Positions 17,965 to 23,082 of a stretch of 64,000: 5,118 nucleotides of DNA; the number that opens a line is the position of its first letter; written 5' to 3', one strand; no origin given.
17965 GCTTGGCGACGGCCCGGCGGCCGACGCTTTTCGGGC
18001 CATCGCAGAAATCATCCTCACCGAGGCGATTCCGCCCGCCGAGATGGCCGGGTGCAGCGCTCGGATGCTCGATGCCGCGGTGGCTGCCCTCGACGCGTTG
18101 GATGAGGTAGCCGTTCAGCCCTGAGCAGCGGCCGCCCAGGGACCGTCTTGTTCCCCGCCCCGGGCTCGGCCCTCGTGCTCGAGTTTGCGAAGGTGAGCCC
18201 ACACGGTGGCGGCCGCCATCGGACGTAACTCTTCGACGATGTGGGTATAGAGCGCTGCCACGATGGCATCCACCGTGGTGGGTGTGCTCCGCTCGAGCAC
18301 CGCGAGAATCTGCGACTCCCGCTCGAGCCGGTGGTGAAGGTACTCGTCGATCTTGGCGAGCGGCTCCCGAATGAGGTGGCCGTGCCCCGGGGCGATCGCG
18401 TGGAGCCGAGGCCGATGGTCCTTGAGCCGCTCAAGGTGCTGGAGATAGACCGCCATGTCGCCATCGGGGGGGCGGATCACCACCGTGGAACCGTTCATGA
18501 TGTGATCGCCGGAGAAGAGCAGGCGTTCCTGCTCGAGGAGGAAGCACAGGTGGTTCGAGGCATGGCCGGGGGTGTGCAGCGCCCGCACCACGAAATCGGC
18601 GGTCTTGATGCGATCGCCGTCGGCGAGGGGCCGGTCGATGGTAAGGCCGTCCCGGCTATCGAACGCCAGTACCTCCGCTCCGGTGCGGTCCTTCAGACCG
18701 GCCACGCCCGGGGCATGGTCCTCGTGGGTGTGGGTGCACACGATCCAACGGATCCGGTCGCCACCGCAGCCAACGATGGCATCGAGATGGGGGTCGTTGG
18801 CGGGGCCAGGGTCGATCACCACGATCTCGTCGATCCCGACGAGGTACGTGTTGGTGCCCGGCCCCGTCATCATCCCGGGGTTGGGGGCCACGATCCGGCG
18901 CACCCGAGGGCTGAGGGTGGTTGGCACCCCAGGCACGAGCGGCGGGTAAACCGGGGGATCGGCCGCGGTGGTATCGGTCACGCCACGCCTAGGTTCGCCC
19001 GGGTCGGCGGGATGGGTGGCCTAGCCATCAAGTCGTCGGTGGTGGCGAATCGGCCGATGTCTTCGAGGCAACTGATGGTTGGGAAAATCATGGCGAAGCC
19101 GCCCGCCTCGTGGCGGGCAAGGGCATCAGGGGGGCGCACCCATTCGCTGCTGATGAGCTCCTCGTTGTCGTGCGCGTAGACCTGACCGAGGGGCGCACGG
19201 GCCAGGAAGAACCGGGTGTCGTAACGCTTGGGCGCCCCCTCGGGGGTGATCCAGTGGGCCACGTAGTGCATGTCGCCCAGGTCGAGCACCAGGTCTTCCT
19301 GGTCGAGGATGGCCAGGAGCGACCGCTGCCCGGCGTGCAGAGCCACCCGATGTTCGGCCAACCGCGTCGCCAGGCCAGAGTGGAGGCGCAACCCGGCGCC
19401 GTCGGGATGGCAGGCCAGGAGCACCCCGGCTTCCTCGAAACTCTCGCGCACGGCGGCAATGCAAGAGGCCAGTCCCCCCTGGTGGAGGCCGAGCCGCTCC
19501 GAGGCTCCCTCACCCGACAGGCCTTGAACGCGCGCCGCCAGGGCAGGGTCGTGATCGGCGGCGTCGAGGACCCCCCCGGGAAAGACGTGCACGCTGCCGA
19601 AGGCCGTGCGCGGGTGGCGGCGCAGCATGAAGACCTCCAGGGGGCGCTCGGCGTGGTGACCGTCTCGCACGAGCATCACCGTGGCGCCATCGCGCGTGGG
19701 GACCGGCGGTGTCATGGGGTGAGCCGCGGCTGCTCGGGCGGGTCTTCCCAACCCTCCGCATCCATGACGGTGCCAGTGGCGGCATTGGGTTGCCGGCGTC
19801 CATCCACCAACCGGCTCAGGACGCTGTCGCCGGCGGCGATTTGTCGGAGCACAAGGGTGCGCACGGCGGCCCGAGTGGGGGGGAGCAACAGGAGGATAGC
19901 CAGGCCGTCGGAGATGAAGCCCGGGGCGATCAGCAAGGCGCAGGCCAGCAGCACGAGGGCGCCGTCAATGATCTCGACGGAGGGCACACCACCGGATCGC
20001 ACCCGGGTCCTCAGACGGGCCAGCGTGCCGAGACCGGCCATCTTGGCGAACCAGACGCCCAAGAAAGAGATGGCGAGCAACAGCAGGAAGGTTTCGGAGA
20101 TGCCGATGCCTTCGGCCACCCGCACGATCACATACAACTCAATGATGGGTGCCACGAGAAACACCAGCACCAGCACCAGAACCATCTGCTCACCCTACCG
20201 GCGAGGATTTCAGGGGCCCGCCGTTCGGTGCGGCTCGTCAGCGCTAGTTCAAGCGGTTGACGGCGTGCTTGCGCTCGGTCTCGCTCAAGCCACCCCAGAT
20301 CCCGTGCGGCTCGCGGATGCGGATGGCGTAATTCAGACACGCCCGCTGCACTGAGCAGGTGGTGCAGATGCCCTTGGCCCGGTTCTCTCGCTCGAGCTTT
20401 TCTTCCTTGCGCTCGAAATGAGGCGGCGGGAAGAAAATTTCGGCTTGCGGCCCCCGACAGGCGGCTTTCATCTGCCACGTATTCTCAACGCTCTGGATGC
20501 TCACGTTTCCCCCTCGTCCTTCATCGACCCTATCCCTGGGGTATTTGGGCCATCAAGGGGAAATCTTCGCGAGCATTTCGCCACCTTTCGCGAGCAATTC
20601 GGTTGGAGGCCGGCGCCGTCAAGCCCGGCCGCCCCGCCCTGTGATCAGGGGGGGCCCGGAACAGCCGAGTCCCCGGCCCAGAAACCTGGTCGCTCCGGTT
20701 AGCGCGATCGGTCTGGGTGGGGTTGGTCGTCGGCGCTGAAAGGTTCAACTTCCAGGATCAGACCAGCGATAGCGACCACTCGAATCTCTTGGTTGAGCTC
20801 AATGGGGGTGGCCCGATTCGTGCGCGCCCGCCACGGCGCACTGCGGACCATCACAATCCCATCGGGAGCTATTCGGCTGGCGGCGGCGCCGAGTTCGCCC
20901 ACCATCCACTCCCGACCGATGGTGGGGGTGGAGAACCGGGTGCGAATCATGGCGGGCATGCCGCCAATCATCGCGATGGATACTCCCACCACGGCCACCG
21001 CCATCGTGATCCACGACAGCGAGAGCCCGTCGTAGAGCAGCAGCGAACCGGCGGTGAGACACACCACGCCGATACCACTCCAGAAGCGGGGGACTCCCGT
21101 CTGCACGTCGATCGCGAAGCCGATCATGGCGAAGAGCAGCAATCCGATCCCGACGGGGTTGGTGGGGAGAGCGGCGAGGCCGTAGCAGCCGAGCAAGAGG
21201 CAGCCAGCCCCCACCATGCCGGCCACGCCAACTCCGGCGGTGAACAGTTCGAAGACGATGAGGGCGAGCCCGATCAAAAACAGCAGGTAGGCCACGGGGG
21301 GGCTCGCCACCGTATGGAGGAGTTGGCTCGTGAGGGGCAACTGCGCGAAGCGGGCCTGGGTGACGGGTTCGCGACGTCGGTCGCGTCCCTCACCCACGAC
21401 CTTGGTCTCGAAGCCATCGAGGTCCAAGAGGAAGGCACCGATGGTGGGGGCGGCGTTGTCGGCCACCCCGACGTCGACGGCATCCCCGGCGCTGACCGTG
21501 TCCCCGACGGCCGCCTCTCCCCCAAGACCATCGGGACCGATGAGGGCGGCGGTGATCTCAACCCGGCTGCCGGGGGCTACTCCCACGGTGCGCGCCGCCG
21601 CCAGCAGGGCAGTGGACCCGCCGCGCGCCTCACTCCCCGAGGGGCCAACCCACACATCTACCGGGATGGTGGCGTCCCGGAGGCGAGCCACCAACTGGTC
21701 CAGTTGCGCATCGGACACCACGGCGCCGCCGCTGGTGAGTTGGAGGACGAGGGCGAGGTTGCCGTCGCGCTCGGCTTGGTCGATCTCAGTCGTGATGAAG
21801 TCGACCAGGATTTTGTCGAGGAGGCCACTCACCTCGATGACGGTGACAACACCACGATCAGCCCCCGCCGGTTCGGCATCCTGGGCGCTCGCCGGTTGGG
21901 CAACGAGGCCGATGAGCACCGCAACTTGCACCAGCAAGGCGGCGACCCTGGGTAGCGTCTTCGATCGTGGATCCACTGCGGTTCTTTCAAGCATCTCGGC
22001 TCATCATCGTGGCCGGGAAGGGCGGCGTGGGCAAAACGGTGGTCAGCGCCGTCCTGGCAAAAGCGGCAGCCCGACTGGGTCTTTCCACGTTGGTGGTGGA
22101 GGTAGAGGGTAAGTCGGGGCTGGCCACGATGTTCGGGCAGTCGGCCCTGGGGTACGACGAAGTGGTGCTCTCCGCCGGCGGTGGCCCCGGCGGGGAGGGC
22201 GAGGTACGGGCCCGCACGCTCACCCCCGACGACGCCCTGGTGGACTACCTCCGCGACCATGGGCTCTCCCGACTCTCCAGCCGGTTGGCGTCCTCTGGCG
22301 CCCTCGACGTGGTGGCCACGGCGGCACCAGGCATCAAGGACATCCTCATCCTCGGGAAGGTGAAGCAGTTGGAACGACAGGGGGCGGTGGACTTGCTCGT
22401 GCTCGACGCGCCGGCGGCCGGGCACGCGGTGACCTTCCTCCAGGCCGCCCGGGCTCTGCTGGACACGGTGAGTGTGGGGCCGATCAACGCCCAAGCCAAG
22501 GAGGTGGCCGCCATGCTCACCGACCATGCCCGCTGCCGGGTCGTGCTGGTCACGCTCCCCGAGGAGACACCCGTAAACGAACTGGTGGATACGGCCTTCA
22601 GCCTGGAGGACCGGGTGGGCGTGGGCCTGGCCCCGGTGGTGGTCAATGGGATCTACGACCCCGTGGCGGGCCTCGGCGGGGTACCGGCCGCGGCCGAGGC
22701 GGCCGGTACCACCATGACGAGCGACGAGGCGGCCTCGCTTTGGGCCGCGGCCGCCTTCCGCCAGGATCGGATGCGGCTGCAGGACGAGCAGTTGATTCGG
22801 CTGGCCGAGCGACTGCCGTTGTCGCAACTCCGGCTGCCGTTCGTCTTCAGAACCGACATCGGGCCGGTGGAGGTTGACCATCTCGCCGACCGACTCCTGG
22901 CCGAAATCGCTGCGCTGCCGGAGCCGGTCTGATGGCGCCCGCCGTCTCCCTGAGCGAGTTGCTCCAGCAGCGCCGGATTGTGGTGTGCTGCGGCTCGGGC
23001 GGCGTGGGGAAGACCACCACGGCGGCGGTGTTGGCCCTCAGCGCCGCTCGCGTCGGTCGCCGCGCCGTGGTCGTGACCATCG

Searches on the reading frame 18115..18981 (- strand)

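Call 13: search_protein_families(library=pfam, proteins=[window:18115-18981:-], max_evalue=0.001)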
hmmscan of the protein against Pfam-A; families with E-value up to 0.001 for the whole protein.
window:18115-18981:- (288 aa): 2 families
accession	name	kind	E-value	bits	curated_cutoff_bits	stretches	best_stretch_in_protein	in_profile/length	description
PF00753.33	Lactamase_B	-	2.3e-18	67.3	22.7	1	41-192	4-190/196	Metallo-beta-lactamase superfamily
PF17778.7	BLACT_WH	-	1.7e-11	44.3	22.8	1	236-282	1-46/46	Beta-lactamase associated winged helix domain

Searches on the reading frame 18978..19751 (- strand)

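Call 13: search_protein_families(library=pfam, proteins=[window:18978-19751:-], max_evalue=0.001)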
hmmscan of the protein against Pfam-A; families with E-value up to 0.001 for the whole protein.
window:18978-19751:- (257 aa): 1 family
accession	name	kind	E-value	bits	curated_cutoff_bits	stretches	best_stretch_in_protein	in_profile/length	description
PF00293.34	NUDIX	-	1.1e-05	25.9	21.1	0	20-74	3-49/134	NUDIX domain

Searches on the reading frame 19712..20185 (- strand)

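Call 13: search_protein_families(library=pfam, proteins=[window:19712-20185:-], max_evalue=0.001)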
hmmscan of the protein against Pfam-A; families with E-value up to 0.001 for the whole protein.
window:19712-20185:- (157 aa): 1 family
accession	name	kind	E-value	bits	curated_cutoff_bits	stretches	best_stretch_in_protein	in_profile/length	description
PF04186.18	FxsA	-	4.6e-28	97.9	25.2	1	7-114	1-108/109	FxsA cytoplasmic membrane protein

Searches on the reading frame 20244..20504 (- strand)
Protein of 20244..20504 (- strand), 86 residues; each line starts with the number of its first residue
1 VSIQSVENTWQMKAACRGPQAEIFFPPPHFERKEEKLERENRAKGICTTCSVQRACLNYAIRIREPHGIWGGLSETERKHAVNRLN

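Call 39: search_protein_families(library=pfam, proteins=[window:20244-20504:-], max_evalue=0.001)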
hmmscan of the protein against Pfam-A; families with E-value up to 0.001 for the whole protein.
window:20244-20504:- (86 aa): 1 family
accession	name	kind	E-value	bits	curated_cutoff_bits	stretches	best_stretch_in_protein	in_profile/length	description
PF02467.21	Whib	-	4e-22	79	23.6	1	10-79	1-63/65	Transcription factor WhiB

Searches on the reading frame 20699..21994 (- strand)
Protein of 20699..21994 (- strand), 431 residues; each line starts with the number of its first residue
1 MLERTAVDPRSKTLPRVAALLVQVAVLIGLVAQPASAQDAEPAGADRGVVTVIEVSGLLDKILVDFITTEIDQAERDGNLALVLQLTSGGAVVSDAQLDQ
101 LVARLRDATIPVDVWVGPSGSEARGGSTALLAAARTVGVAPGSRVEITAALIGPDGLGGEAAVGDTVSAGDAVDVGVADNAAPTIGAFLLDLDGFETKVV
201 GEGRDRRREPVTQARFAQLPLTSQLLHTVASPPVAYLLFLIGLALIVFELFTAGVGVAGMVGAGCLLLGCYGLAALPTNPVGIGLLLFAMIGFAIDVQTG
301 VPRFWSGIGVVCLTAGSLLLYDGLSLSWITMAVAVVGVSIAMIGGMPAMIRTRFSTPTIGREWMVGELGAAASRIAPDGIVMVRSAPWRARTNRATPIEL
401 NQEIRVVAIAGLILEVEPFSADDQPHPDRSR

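Call 8: search_protein_families(library=pfam, proteins=[window:20699-21994:-], max_evalue=0.001)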
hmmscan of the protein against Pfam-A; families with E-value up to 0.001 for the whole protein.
window:20699-21994:- (431 aa): 2 families
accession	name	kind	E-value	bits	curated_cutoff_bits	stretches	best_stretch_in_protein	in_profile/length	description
PF24961.1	NfeD_membrane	-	5.8e-15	55.8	26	1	234-342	2-115/119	NfeD integral membrane domain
PF01957.25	NfeD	-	3.9e-09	37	29.1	1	363-418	3-57/57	NfeD-like C-terminal, partner-binding domain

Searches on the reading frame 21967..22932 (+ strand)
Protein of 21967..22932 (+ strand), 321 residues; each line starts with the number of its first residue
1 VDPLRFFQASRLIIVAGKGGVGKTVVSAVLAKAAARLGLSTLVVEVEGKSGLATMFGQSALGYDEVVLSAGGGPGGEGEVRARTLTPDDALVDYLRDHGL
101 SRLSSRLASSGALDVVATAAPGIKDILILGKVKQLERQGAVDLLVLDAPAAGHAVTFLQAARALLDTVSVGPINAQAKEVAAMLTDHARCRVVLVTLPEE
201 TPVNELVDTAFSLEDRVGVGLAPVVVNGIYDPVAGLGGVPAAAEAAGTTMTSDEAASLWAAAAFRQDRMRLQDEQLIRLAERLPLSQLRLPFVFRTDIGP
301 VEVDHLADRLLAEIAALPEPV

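Call 8: search_protein_families(library=pfam, proteins=[window:21967-22932:+], max_evalue=0.001)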
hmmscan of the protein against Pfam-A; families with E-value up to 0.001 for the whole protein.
window:21967-22932:+ (321 aa): 2 families
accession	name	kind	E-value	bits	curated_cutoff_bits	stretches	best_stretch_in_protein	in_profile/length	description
PF02374.21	ArsA_ATPase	-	8.8e-17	61.7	24.3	1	11-163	2-147/305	Anion-transporting ATPase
PF01656.29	CbiA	-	2.4e-08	34.4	25.4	1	12-54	1-43/125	CobQ/CobB/MinD/ParA nucleotide binding domain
